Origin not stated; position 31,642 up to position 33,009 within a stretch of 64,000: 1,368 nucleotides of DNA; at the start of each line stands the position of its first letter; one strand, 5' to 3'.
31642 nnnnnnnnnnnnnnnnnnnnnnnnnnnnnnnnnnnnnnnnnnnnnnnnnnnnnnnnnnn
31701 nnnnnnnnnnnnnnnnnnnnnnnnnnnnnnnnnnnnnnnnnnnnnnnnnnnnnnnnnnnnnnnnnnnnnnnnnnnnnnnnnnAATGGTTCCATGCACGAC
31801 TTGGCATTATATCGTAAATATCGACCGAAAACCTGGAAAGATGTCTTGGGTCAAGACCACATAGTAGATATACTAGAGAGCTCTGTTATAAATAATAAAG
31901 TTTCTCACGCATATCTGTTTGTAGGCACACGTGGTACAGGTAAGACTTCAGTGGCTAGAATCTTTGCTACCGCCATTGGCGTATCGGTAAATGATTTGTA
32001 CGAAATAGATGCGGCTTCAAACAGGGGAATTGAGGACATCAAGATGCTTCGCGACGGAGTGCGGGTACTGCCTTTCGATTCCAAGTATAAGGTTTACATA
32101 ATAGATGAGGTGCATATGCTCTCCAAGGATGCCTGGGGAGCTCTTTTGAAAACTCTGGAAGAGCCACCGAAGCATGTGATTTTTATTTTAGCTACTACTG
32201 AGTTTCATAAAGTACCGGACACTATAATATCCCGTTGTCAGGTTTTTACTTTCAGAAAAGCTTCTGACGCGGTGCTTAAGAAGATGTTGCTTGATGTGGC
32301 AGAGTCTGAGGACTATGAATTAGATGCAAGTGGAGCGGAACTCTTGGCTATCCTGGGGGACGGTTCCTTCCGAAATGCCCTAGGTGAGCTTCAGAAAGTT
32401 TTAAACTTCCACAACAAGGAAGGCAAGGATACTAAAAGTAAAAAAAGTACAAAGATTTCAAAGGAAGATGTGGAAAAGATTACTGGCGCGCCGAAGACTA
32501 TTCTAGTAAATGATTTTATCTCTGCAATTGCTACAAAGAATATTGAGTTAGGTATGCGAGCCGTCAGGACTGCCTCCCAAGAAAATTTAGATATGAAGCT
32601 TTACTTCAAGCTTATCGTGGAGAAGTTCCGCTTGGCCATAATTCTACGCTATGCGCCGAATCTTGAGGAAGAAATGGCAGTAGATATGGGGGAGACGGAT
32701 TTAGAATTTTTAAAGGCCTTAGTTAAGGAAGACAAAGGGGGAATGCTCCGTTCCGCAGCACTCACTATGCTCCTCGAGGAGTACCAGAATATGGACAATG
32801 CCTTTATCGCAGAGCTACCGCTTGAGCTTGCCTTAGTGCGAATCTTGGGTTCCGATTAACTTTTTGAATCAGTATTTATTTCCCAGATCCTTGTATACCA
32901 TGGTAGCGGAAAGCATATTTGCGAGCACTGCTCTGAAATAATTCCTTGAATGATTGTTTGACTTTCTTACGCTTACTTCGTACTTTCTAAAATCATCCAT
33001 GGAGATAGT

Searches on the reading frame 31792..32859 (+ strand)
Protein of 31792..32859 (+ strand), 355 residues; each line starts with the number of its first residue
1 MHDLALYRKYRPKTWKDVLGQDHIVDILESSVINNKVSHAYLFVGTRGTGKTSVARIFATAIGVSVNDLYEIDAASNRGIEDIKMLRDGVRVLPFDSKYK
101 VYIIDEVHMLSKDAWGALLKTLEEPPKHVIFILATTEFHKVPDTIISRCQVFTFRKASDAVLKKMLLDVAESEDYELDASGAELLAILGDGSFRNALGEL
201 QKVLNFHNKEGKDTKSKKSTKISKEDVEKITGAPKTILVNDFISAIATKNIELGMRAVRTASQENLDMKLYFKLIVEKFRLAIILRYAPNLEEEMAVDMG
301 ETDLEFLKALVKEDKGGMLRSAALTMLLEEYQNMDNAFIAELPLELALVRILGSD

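Call 17: search_protein_families(library=pfam, proteins=[window:31792-32859:+], max_evalue=0.00001)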
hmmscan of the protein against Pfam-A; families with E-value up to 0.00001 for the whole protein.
window:31792-32859:+ (355 aa): 3 families
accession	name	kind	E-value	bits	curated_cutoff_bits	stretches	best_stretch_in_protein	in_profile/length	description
PF13177.12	DNA_pol3_delta2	-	5.8e-32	111.3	27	2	77-156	80-159/161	DNA polymerase III, delta subunit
PF00004.35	AAA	-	6.3e-13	49.7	21.2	1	42-152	2-126/131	ATPase family associated with various cellular activities (AAA)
PF05496.18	RuvB_N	-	2.2e-06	27.9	27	1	11-124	2-110/159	Holliday junction DNA helicase RuvB P-loop domain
